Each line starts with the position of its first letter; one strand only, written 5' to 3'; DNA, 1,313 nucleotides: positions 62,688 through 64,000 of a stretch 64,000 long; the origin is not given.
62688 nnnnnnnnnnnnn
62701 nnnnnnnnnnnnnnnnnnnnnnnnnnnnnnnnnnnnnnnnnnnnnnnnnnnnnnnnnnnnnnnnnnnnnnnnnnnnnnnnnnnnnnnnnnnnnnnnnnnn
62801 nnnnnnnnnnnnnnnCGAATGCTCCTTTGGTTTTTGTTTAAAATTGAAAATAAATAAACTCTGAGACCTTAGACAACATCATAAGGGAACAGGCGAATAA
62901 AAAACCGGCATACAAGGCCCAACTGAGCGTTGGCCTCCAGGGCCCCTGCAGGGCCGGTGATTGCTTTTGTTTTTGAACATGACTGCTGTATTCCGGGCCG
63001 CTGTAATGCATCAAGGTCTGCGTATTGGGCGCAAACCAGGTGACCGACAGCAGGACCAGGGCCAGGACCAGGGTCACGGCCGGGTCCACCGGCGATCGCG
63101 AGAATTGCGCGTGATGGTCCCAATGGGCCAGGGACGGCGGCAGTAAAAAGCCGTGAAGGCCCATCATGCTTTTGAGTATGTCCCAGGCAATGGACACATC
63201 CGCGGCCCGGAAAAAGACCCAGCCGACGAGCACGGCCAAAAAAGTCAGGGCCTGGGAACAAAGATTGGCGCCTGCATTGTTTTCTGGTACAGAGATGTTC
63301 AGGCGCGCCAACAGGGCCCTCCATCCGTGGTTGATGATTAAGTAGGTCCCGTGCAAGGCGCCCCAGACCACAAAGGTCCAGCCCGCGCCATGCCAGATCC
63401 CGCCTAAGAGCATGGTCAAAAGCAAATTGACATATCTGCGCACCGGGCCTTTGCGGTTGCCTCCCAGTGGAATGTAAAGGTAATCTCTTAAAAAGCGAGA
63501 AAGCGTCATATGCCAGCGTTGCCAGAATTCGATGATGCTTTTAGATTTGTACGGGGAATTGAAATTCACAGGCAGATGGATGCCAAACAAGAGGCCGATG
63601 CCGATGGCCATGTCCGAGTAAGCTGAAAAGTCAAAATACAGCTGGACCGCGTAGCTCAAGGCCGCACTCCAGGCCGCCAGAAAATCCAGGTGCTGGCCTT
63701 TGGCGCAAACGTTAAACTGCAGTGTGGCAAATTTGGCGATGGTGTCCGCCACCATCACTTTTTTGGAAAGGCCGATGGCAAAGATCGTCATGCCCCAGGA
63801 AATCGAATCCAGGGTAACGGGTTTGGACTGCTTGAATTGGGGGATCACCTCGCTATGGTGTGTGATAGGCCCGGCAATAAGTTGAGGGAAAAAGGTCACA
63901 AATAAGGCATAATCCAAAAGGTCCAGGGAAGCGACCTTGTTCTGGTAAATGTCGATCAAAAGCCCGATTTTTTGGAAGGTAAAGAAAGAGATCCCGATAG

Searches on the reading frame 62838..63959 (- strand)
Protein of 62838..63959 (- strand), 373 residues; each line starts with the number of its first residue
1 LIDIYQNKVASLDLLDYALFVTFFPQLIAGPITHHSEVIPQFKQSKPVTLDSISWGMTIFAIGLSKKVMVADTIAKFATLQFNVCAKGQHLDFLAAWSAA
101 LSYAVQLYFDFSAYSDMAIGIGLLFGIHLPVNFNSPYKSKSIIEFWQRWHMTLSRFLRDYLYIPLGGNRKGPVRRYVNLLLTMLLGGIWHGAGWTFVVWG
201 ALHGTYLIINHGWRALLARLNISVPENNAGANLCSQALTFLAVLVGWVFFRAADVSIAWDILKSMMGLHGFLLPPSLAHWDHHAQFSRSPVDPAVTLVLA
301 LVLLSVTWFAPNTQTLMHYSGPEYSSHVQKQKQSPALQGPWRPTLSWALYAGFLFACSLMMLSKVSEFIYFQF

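Call 58: search_protein_families(library=pfam, proteins=[window:62838-63959:-], max_evalue=0.001)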
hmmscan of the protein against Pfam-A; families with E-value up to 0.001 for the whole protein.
window:62838-63959:- (373 aa): 2 families
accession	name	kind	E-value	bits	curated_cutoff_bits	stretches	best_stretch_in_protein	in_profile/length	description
PF03062.24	MBOAT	-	1.6e-33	116.8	27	1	6-223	73-307/337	MBOAT, membrane-bound O-acyltransferase family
PF13813.11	MBOAT_2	-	5.4e-07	30.3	25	1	130-194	2-68/85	Membrane bound O-acyl transferase family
